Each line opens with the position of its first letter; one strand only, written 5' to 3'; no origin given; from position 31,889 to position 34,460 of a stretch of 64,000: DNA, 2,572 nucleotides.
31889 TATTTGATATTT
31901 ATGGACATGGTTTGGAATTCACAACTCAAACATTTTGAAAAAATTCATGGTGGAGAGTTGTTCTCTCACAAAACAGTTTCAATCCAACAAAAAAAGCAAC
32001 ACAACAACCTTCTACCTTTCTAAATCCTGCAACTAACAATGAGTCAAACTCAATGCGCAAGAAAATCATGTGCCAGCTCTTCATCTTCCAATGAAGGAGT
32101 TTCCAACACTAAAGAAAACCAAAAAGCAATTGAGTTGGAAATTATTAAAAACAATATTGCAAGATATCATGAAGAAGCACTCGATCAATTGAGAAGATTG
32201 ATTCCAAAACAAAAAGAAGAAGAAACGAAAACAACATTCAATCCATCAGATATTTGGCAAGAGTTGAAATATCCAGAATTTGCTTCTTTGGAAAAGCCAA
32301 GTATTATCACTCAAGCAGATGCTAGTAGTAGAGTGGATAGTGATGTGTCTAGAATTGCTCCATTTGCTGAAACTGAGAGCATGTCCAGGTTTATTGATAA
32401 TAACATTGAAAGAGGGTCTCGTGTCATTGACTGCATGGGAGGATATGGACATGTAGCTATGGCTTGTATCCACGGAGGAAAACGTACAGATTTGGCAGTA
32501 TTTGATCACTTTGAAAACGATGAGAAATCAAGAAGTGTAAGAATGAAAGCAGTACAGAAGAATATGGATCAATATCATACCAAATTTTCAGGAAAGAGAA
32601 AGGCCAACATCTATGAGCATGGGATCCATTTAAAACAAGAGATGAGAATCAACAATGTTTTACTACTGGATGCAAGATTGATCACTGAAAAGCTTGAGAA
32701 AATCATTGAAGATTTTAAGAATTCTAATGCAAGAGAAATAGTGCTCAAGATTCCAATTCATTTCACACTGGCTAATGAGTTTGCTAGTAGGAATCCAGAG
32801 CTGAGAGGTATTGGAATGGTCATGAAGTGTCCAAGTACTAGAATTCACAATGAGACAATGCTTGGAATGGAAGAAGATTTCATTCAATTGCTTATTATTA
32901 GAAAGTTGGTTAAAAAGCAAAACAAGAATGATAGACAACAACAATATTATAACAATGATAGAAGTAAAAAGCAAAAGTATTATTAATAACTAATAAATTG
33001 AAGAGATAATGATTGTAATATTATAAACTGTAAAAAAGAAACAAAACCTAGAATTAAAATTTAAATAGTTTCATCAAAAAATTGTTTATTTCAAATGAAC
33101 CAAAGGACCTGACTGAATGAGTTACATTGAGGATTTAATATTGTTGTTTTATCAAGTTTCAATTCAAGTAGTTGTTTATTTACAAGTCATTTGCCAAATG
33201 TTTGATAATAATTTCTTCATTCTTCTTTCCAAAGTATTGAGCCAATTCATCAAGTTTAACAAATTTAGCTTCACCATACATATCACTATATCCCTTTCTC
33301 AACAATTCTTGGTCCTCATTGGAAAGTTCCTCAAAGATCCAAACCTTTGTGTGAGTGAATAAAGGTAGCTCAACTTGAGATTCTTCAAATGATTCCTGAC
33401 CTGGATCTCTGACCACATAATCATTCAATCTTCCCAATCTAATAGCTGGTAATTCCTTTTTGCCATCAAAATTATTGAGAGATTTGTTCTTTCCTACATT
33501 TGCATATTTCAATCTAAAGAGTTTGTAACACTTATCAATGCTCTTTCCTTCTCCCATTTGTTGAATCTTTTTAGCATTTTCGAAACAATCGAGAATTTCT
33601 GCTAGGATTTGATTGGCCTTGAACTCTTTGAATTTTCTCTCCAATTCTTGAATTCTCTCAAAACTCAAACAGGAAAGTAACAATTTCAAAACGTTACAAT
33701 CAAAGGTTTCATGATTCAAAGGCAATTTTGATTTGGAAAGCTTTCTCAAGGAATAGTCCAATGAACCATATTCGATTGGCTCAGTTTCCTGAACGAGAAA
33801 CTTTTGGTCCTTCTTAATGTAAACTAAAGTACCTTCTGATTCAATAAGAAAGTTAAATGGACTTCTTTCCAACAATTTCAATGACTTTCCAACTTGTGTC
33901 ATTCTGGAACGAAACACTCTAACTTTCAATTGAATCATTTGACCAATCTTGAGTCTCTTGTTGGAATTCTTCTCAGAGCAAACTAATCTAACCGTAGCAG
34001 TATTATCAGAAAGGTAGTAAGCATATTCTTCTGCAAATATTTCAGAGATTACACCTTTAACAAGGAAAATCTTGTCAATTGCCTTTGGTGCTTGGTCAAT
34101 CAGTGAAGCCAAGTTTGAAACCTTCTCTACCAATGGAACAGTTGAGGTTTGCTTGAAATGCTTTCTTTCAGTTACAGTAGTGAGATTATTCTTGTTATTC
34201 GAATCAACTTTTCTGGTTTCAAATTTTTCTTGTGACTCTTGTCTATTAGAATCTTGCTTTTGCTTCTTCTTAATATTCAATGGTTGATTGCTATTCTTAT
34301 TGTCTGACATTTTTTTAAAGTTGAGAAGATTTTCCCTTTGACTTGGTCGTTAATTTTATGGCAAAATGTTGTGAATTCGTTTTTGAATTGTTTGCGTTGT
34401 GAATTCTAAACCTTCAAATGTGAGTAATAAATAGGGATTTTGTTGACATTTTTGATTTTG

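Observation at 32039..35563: TGS1 cap-hypermethylase gene next to a degenerate paralogue that has lost the PPWG catalytic motif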

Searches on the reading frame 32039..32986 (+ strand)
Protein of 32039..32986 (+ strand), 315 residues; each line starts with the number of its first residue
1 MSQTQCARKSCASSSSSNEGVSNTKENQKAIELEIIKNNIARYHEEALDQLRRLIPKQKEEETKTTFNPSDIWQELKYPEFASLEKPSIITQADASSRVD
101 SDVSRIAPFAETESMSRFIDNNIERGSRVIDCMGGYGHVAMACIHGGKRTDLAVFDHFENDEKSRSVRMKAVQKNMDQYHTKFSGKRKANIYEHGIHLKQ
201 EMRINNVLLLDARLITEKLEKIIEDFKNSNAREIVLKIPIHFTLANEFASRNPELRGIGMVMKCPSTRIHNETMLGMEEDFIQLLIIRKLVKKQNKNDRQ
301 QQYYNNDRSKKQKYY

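Call 4: search_protein_families(library=pfam, proteins=[window:32039-32986:+], max_evalue=1)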
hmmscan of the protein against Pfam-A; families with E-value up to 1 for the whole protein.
window:32039-32986:+ (315 aa): 0 families

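Call 6: search_solved_structures(query=window:32039-32986:+, max_evalue=10, show_alignments=2)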
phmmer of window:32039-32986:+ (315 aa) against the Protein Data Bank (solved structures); distinct sequences matched with E-value up to 10: 10.
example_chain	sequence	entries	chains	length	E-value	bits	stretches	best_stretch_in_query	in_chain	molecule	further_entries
6een_C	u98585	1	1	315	4.2e-05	26.4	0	166-207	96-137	Designer Pentatricopeptide Protein dPPR10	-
6een_D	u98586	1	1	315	0.00069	22.4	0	168-207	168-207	Designer Pentatricopeptide Protein dPPR10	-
6een_B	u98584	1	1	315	0.0007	22.4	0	168-207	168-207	Designer Pentatricopeptide Protein dPPR10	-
4wn4_A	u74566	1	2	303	0.002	20.9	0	168-208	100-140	Pentatricopeptide repeat protein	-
5orq_A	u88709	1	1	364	0.0025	20.6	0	167-208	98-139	cPPR-Telo1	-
5orm_A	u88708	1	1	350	0.0029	20.3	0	167-208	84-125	cPPR-Telo1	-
4pjr_A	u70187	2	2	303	0.0051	19.5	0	166-208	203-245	Pentatricopeptide repeat protein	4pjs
6een_A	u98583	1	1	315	0.035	16.8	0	169-207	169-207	Designer Pentatricopeptide Protein dPPR10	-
4ozs_A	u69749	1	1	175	0.049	16.3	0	166-206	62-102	Alpha solenoid protein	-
6mgg_B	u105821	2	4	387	1.5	11.5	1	119-241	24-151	Succinate--CoA ligase [ADP-forming] subunit beta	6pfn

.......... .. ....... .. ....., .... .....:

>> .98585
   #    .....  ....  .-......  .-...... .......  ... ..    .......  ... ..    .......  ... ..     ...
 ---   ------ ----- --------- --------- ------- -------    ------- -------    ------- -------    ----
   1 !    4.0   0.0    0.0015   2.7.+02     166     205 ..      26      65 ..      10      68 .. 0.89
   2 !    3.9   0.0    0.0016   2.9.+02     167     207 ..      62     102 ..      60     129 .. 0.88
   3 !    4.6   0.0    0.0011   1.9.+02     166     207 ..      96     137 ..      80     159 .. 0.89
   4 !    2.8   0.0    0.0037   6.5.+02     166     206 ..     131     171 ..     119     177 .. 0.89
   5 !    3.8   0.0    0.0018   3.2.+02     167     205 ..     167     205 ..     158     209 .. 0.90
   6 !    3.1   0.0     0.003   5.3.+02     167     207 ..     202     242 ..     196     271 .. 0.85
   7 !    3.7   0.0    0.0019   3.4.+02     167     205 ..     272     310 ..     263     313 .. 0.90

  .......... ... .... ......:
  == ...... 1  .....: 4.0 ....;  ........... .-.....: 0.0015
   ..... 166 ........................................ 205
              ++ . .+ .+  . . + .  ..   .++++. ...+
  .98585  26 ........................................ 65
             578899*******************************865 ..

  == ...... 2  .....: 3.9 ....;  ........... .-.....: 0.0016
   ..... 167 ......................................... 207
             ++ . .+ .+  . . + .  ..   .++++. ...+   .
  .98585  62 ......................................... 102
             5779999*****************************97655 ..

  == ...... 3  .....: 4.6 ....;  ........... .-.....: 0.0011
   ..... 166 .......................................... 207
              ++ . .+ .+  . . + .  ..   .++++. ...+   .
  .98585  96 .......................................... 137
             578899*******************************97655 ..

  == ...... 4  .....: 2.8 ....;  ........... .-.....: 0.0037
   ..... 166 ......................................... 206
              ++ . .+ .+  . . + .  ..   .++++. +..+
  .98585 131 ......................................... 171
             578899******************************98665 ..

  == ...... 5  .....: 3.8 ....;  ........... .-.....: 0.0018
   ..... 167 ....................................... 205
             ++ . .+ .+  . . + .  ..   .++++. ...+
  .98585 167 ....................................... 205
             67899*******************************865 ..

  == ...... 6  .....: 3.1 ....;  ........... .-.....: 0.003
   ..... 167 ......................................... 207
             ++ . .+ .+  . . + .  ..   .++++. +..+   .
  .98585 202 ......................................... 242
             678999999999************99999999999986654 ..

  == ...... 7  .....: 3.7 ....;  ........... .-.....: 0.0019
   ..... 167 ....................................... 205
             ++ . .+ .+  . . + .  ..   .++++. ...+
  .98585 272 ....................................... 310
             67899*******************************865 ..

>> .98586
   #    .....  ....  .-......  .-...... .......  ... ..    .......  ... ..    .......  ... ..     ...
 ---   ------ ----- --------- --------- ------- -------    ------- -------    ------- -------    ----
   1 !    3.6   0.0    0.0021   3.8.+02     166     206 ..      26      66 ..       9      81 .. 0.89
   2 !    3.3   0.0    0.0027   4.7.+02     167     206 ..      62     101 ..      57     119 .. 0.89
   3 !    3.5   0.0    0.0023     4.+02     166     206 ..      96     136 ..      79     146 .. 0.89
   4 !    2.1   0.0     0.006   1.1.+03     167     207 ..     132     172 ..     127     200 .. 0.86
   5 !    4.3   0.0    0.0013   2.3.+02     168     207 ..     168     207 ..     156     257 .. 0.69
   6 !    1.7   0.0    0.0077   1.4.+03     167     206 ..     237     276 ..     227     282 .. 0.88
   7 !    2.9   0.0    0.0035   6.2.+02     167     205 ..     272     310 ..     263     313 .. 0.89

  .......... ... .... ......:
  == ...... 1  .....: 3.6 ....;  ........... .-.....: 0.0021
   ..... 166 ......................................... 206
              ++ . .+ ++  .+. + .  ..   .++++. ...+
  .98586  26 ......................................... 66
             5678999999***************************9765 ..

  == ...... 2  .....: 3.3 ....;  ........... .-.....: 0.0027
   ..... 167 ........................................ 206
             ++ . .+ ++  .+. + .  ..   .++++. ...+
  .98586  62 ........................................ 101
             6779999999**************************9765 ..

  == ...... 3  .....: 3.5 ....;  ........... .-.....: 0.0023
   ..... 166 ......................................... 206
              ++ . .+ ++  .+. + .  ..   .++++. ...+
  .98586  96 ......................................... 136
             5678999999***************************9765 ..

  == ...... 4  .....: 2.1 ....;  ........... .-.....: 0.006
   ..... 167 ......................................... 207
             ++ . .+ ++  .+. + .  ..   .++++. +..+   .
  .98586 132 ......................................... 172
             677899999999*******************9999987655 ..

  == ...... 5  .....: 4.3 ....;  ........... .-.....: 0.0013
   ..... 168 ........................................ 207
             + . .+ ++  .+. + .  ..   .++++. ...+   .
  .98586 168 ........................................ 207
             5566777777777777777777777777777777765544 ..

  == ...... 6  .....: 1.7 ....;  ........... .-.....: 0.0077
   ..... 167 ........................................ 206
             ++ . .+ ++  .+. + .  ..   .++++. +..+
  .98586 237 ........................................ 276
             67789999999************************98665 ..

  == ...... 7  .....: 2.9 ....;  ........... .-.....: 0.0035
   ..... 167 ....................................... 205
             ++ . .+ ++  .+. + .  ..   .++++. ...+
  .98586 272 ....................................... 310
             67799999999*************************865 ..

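Call 8: find_homologous_proteins(query=window:32039-32986:+, max_evalue=0.001)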
Query window:32039-32986:+ (315 aa): 1 proteins with E <= 0.001 among 687 candidates.
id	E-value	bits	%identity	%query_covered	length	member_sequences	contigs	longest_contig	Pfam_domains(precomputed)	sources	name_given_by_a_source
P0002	8.3e-205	697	100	100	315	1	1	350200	-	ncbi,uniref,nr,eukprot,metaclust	ncbi:predicted protein [Naegleria gruberi]|uniref:Predicted protein n=1 Tax=Naegleria gruberi TaxID=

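Call 19: search_protein_representatives(protein=window:32039-32986:+)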
Query: 315 residues. Proteins with E-value up to 0.001 (for the whole library): 1; up to 1e-10: 1; up to 1e-30: 1. The best 1 are listed.
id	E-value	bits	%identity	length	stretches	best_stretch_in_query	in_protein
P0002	2.6e-205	696.5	100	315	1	1-315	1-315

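Call 33: predict_structure(protein=window:32039-32986:+)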
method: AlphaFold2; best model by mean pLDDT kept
length: 315 residues; sequences in the alignment: 1
mean_pLDDT: 38.6   pTM: 0.23
mean pLDDT of the five models: 38.6, 34.7, 31.2, 29.7, 29.4
residues with pLDDT >= 90: 0; 70-90: 0; 50-70: 48; < 50: 267
segments of 3 or more residues with pLDDT < 50: 1-17, 54-218, 229-247, 250-296, 310-315
pLDDT, mean of each block of 10 residues (from residue 1): 42 44 56 56 53 45 39 35 31 26 26 35 35 33 36 35 36 35 33 24 24 40 51 44 48 39 27 29 42 46 51 43
secondary structure, 60 per line:
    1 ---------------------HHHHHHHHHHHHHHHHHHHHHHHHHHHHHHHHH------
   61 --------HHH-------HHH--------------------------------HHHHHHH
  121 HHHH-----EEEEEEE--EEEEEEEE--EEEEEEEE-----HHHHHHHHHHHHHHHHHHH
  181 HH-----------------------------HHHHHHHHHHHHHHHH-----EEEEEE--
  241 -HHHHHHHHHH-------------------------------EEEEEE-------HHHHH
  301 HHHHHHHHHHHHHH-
elements in order: H22-54 H114-124 E130-136 E139-146 E149-156 H162-182 H212-227 E233-238 H242-251 E283-288 H296-314

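Call 44: find_related_loci(query=window:32039-32986:+, collection=viral_contigs, flank=5000)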
Query window:32039-32986:+ (315 aa) in viral_contigs; peptide patterns used: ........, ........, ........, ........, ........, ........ (x = any residue, [..] = any of these).
32 stretches matched a pattern, but none encodes a relative of the query by tblastn (E <= 1e-3).

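Call 49: predict_structure(alignment_id=A3)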
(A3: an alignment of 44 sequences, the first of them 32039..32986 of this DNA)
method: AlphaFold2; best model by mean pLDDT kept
length: 315 residues; sequences in the alignment: 44
mean_pLDDT: 66.6   pTM: 0.56
mean pLDDT of the five models: 66.6, 64.9, 64.8, 62.9, 62.6
residues with pLDDT >= 90: 0; 70-90: 164; 50-70: 67; < 50: 84
segments of 3 or more residues with pLDDT < 50: 1-19, 62-77, 79-87, 93-104, 273-277, 299-315
pLDDT, mean of each block of 10 residues (from residue 1): 40 44 74 83 75 59 45 43 46 46 59 86 86 84 87 76 86 86 76 72 73 68 81 82 70 68 59 47 78 59 43 34
secondary structure, 60 per line:
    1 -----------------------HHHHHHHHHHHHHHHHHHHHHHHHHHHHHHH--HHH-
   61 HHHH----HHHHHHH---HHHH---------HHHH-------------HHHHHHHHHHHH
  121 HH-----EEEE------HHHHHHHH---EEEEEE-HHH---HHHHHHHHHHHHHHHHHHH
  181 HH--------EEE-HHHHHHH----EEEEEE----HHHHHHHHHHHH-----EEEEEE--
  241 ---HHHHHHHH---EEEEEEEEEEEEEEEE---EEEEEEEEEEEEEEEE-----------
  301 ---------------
elements in order: H24-54 H61-64 H69-75 H79-82 H92-95 H109-122 E128-131 H138-145 E149-154 H162-182 E191-193 H195-201 E206-211 H216-227 E233-238 H244-251 E255-270 E274-289

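Call 52: fold_search(model_id=the predicted structure, library=pdb)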
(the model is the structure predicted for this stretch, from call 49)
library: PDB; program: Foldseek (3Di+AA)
matches with E <= 10: 1898; with E <= 0.001: 428
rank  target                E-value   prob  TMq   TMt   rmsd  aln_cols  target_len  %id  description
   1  1wy7_D                4.2e-07  1.00  0.37  0.53   8.8       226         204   10  crystal structure of a putative RNA methyltransferase PH1948 from Pyrococcus horikoshii (released 2005-12-13)
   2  1wy7_A                5.4e-07  1.00  0.38  0.57   7.5       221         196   10  crystal structure of a putative RNA methyltransferase PH1948 from Pyrococcus horikoshii (released 2005-12-13)
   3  1wy7_C                6.1e-07  1.00  0.38  0.54   8.4       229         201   10  crystal structure of a putative RNA methyltransferase PH1948 from Pyrococcus horikoshii (released 2005-12-13)
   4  6j99_K                8.3e-07  1.00  0.40  0.39  13.5       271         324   14  Cryo-EM structure of human DOT1L in complex with an H2B-monoubiquitinated nucleosome (released 2019-02-27)
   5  1wy7_B                1.5e-06  1.00  0.37  0.55   7.7       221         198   10  crystal structure of a putative RNA methyltransferase PH1948 from Pyrococcus horikoshii (released 2005-12-13)
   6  1o54                  1.6e-06  1.00  0.42  0.48   6.2       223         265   14  Crystal structure of SAM-dependent O-methyltransferase (TM0748) from Thermotoga maritima at 1.65 A resolution (released 2003-08-19)
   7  8fjm_A                1.6e-06  1.00  0.38  0.45   7.8       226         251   15  Crystal Structure of the Trypanosoma brucei DOT1A histone H3K76 methyltransferase in complex with AdoHcy - P212121 spa (released 2024-02-07)
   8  3gdh_A                1.8e-06  1.00  0.41  0.58   6.6       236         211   12  Methyltransferase domain of human Trimethylguanosine Synthase 1 (TGS1) bound to m7GTP and adenosyl-homocysteine (activ (released 2009-06-23)
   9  8fjn                  1.9e-06  1.00  0.38  0.49   5.4       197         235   15  Crystal Structure of the Trypanosoma brucei DOT1A histone H3K76 methyltransferase in complex with AdoHcy - C2221 space g (released 2024-02-07)
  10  3vse_B                1.9e-06  1.00  0.36  0.30   6.0       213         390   13  Crystal structure of methyltransferase (released 2013-04-10)
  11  3e05_E                2.3e-06  1.00  0.39  0.59   4.9       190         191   10  CRYSTAL STRUCTURE OF Precorrin-6y C5,15-methyltransferase FROM Geobacter metallireducens GS-15 (released 2008-08-12)
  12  3tma                  2.3e-06  1.00  0.35  0.34   7.3       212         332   16  Crystal structure of TrmN from Thermus thermophilus (released 2012-03-14)
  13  2yvl_A                2.4e-06  1.00  0.37  0.45   6.2       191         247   16  Crystal structure of tRNA (m1A58) methyltransferase TrmI from Aquifex aeolicus (released 2008-04-01)
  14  3e05_G                2.6e-06  1.00  0.40  0.62   5.8       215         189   11  CRYSTAL STRUCTURE OF Precorrin-6y C5,15-methyltransferase FROM Geobacter metallireducens GS-15 (released 2008-08-12)
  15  6nj9_K                2.7e-06  1.00  0.38  0.36   8.1       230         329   11  Active state Dot1L bound to the H2B-Ubiquitinated nucleosome, 2-to-1 complex (released 2019-02-20)
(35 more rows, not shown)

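Call 53: search_protein_families(library=pfam, proteins=[window:32039-32986:+], max_evalue=10)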
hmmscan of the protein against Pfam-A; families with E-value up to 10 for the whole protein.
window:32039-32986:+ (315 aa): 1 family
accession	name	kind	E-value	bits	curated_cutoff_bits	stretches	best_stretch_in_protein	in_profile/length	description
PF15590.11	Imm27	-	1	9.8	27.3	1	276-309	8-42/67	Immunity protein 27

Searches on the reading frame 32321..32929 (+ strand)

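Call 53: search_protein_families(library=pfam, proteins=[window:32321-32929:+], max_evalue=10)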
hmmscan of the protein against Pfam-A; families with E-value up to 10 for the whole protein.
window:32321-32929:+ (203 aa): 2 families
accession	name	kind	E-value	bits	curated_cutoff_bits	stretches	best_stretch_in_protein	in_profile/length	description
PF13075.11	DUF3939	-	0.11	13.2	21.3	1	61-125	62-119/134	Protein of unknown function (DUF3939)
PF19666.4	DUF6169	-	0.12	12.9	27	1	74-133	34-91/92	Family of unknown function (DUF6169)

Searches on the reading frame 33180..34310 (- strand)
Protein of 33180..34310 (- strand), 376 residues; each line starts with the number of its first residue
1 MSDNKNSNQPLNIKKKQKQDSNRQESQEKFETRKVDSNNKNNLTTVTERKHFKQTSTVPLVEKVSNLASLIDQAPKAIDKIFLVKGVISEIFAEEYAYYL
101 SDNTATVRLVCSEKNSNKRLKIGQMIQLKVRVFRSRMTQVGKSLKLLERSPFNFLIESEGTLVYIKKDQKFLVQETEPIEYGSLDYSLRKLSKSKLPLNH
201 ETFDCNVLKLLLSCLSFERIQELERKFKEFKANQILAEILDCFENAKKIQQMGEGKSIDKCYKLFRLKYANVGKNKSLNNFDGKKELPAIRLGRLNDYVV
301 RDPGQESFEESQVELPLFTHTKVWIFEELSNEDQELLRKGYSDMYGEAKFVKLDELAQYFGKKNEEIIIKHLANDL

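Call 4: search_protein_families(library=pfam, proteins=[window:33180-34310:-], max_evalue=1)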
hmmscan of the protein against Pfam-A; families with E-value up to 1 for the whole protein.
window:33180-34310:- (376 aa): 0 families

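Call 45: search_solved_structures(query=window:33180-34310:-, max_evalue=10)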
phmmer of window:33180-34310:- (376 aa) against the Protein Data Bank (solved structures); distinct sequences matched with E-value up to 10: 1.
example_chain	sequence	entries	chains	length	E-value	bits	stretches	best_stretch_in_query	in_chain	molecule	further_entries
7s94_A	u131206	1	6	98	0.39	13.3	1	44-110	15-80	Endogenous retrovirus group S71 member 1 Env polyprotein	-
